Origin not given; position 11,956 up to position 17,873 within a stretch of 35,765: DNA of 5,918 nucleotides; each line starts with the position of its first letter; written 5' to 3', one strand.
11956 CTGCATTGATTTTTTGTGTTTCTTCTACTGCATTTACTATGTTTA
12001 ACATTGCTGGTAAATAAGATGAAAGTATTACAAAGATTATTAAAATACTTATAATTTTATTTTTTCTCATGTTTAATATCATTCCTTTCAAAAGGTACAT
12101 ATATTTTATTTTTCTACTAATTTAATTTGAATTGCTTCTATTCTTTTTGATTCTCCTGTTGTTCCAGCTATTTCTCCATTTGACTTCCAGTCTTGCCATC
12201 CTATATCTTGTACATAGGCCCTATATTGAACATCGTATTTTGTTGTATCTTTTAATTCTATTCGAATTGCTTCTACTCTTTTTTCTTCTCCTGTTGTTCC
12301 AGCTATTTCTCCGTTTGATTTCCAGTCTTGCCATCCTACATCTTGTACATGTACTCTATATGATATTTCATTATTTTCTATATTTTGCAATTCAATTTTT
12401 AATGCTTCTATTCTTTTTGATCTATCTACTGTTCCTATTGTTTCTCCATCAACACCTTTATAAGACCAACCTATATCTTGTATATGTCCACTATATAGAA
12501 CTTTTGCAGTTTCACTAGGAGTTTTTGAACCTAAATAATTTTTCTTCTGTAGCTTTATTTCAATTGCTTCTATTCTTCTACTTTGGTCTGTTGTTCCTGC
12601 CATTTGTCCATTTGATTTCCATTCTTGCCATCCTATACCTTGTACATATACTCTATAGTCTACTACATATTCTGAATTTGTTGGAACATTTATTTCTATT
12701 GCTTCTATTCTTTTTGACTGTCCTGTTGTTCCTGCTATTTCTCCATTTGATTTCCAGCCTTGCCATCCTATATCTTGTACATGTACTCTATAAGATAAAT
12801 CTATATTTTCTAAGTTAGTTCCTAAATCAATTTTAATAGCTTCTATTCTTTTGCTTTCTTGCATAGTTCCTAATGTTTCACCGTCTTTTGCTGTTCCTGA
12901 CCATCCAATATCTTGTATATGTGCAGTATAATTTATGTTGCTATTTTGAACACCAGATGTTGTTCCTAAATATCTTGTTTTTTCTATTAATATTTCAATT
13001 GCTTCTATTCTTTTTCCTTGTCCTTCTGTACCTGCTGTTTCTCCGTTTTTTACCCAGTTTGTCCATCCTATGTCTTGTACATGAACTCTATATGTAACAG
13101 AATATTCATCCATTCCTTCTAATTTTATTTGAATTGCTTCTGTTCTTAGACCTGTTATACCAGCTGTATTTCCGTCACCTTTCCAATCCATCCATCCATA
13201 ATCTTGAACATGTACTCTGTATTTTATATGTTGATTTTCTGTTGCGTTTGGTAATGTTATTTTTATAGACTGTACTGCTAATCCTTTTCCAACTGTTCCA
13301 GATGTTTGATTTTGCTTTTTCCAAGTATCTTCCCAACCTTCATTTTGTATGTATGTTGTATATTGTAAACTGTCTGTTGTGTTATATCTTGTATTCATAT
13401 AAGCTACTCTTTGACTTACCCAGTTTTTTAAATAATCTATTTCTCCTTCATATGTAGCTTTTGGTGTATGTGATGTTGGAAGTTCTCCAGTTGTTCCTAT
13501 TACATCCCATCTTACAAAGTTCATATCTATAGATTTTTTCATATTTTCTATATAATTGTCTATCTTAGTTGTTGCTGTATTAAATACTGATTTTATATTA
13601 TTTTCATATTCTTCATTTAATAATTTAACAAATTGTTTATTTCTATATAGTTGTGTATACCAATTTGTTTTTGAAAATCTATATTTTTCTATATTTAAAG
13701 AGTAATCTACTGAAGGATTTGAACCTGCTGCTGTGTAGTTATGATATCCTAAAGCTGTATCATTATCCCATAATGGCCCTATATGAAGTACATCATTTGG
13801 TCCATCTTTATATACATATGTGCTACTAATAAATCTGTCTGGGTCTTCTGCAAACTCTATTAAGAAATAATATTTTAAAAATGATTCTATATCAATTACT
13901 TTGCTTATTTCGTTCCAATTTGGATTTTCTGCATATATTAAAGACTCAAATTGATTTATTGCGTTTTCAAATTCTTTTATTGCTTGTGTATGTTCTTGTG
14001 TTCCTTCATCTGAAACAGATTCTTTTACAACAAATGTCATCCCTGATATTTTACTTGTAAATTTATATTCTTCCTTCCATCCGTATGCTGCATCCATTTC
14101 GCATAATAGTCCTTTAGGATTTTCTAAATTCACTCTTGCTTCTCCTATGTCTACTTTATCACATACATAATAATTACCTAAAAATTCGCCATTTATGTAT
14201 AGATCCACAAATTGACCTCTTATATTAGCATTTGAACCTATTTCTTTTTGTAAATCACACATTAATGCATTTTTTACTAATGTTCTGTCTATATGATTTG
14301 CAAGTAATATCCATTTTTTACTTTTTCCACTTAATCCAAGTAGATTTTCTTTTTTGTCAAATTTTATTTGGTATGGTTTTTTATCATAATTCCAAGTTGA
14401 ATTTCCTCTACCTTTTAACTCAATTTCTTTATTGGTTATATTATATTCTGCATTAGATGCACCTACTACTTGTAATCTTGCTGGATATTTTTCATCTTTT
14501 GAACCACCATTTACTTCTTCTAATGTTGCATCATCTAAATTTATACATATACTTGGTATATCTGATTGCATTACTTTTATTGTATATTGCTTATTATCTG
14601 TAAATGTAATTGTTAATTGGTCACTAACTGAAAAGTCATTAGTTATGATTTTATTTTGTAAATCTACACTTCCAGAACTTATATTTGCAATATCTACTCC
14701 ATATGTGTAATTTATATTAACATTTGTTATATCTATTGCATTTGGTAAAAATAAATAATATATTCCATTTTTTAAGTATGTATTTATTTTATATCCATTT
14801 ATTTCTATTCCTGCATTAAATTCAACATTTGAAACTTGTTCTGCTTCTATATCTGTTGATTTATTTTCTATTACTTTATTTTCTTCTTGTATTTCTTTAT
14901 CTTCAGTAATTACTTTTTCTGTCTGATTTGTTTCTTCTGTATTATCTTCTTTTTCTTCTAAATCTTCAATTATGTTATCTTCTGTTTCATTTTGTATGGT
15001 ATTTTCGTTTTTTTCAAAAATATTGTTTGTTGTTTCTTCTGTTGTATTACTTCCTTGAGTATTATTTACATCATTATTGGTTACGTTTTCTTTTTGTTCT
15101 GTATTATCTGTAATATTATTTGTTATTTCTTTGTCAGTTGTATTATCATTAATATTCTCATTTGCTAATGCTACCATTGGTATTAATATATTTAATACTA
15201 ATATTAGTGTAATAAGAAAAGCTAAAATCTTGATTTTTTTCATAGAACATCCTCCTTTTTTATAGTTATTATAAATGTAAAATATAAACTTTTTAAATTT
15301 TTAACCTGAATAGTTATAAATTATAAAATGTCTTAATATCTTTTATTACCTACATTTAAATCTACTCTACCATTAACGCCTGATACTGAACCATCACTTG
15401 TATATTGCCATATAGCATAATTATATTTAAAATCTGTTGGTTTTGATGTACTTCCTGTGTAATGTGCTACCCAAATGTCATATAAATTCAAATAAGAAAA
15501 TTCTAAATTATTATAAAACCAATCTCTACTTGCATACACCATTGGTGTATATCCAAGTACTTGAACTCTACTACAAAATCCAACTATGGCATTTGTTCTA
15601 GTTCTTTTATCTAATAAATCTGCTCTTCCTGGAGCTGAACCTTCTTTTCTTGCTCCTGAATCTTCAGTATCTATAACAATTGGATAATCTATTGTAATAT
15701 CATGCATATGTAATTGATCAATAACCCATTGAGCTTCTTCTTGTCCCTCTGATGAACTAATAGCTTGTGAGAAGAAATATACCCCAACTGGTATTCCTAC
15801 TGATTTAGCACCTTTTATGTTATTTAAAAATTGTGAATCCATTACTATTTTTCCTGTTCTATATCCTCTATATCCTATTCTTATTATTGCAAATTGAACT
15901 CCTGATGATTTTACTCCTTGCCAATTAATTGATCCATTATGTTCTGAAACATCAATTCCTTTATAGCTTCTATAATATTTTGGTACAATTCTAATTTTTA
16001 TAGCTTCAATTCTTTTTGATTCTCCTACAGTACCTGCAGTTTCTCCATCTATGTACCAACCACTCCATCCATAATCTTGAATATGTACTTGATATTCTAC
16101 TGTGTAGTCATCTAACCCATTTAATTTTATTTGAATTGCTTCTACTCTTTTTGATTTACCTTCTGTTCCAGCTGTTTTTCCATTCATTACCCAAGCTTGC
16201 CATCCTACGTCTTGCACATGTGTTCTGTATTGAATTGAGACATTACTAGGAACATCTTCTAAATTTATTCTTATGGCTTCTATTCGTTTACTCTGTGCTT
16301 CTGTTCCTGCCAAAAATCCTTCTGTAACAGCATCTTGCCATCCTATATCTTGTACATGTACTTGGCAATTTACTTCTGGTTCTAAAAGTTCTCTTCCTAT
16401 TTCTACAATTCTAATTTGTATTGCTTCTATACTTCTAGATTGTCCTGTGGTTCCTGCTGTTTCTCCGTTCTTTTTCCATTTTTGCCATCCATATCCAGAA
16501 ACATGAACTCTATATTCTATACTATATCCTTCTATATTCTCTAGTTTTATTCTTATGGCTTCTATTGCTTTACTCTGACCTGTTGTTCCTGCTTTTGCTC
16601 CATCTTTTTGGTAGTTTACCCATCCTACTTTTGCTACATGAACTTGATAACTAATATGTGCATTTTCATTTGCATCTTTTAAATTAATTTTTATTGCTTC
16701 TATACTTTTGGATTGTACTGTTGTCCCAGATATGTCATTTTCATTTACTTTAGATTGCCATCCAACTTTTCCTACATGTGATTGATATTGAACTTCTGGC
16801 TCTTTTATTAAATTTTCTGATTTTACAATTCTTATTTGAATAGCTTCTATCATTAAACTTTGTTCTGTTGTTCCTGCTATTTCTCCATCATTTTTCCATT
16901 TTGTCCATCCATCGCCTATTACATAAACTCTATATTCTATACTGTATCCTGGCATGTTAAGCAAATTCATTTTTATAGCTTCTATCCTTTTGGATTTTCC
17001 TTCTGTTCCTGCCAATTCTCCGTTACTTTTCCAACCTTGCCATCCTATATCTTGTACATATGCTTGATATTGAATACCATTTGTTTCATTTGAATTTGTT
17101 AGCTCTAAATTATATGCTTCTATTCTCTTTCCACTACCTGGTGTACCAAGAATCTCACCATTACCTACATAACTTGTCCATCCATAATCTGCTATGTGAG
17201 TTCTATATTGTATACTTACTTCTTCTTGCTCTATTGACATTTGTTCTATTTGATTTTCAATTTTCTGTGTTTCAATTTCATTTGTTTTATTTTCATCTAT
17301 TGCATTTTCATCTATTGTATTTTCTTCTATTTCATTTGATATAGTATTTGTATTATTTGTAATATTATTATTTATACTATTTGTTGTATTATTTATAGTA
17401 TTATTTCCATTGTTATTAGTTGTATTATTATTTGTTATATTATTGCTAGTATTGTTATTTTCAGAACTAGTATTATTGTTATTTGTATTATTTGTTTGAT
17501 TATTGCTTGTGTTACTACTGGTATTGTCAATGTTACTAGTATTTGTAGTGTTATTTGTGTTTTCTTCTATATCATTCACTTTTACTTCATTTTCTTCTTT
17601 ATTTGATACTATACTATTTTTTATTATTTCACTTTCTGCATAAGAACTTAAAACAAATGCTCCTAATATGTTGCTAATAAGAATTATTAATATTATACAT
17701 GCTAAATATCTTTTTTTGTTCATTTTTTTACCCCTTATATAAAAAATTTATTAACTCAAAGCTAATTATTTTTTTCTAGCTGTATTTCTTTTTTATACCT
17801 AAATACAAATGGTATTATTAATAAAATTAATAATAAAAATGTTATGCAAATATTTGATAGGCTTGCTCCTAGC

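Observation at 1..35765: One co-directional island encodes a rhamnose-type wall polymer and four ChW-anchored exoenzymes, suggesting the polymer is the ChW ligand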

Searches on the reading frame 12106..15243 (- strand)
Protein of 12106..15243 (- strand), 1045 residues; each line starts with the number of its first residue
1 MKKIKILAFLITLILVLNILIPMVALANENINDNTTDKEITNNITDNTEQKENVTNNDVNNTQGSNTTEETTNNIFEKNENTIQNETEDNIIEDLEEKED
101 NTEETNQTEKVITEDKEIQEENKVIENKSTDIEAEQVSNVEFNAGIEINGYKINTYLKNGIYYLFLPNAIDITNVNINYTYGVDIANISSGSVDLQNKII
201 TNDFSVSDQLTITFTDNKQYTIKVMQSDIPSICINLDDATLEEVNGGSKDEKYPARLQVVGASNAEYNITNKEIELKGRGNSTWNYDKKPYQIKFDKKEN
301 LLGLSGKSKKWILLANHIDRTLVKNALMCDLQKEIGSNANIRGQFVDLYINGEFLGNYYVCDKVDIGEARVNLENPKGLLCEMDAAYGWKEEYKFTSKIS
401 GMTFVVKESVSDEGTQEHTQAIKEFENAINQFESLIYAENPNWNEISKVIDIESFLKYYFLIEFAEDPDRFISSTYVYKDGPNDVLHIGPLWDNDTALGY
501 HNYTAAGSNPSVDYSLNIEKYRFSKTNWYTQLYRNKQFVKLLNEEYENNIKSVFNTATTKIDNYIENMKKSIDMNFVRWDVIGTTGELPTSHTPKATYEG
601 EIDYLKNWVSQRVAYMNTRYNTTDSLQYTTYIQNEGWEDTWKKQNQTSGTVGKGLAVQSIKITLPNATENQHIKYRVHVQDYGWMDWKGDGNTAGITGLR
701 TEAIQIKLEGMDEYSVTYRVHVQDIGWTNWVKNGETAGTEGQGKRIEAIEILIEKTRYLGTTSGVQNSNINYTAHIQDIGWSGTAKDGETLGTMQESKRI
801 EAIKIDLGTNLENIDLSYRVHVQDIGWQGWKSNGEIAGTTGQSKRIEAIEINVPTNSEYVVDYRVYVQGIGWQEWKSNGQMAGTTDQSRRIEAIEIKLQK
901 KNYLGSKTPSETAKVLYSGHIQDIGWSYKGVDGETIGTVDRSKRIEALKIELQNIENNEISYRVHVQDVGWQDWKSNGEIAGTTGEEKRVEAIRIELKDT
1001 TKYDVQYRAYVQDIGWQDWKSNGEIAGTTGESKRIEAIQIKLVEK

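Call 7: search_protein_families(library=pfam, proteins=[window:12106-15243:-])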
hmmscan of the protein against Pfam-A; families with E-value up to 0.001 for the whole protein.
window:12106-15243:- (1045 aa): 2 families
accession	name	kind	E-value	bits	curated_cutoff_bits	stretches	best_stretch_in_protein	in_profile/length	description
PF07538.16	ChW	-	8.6e-137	445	22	9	1010-1043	1-34/35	Clostridial hydrophobic W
PF08757.17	CotH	-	2.8e-46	159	23.8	1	277-616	2-322/322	CotH kinase protein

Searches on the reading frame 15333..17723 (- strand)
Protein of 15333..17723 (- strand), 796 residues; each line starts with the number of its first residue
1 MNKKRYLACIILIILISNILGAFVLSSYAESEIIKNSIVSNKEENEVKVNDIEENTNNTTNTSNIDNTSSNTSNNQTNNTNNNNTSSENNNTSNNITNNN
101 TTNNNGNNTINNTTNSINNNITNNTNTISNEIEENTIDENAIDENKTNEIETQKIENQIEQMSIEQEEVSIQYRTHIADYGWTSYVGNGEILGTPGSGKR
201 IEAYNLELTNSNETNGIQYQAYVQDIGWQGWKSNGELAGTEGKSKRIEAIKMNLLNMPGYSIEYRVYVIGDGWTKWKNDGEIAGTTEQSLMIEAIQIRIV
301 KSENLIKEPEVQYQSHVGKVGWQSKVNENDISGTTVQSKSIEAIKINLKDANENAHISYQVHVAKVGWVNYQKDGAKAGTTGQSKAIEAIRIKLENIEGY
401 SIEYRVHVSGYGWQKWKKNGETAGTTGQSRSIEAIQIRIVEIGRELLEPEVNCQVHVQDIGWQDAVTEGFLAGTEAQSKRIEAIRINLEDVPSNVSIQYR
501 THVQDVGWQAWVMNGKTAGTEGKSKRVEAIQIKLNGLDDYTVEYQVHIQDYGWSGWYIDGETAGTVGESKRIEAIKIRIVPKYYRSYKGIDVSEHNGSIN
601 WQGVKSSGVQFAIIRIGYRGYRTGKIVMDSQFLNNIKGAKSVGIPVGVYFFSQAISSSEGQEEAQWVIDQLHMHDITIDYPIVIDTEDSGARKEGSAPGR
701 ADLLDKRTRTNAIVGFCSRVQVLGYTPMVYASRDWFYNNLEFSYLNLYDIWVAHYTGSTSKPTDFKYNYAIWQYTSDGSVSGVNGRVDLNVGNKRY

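Call 7: search_protein_families(library=pfam, proteins=[window:15333-17723:-])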
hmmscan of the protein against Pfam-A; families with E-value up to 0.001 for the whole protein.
window:15333-17723:- (796 aa): 2 families
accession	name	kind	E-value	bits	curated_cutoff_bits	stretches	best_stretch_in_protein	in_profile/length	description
PF07538.16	ChW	-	1.6e-131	428.2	22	9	502-536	1-35/35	Clostridial hydrophobic W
PF01183.26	Glyco_hydro_25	-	2.1e-34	119.8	27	1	590-783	1-180/180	Glycosyl hydrolases family 25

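Call 15: search_solved_structures(query=window:15333-17723:-, max_evalue=0.01)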
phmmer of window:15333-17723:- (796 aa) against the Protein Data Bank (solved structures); distinct sequences matched with E-value up to 0.01: 12.
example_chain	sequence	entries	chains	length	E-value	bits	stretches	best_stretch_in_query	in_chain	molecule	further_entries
2ww5_A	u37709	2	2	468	4.3e-18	68.2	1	587-791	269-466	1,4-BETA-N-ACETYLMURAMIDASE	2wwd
2wwc_A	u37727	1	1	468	1.1e-17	66.8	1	587-791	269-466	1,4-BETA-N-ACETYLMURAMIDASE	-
4kru_A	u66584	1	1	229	2.3e-17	65.7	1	585-791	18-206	Autolytic lysozyme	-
4krt_A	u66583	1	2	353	1.2e-16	63.4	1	585-791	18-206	Autolytic lysozyme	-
2wag_A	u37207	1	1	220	4.3e-12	48.3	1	587-791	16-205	LYSOZYME, PUTATIVE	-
1jfx_A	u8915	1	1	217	3.1e-11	45.5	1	587-792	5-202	1,4-beta-N-Acetylmuramidase M1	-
3hmc_A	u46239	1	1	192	4.7e-07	31.7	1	590-794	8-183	Putative prophage LambdaBa04, glycosyl hydrolase, family 25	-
5jip_A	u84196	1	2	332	7.5e-07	31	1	589-792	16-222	Cortical-lytic enzyme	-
5a6s_A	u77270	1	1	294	2.3e-06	29.4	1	579-790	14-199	ENDOLYSIN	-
4jz5_A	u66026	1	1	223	5.2e-06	28.2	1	589-791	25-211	Gp26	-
6zmv_A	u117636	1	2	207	0.00011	23.8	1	588-780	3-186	muramidase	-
2x8r_A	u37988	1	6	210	0.00094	20.8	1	587-687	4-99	GLYCOSYL HYDROLASE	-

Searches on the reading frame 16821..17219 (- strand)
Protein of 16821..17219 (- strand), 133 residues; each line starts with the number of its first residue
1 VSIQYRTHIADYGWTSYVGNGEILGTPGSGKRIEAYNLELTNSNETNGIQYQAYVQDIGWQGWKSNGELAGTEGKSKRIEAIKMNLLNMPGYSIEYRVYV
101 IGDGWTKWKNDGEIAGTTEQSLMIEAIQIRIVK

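Call 20: search_dna_similar(query=window:16821-17219:-, collection=phages, mode=protein, max_evalue=0.001, max_rows=40, rows=spread)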
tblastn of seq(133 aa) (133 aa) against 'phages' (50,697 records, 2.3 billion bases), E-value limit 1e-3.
Records with a match: 2; places in all: 11; records where one place covers at least 80% of the query: 2.
Best place of each record, by identity: <60% 2.
By first word of the organism name: Bacteriophage 2.
By host as written in the record: - 2.
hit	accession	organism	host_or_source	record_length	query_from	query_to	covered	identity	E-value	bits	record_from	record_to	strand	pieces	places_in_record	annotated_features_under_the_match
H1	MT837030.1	Bacteriophage sp.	human fecal samples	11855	3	132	98%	43.6%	3e-27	110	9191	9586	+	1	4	record has no annotation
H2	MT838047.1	Bacteriophage sp.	human fecal samples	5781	3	132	98%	43.2%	7e-24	100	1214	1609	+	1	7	record has no annotation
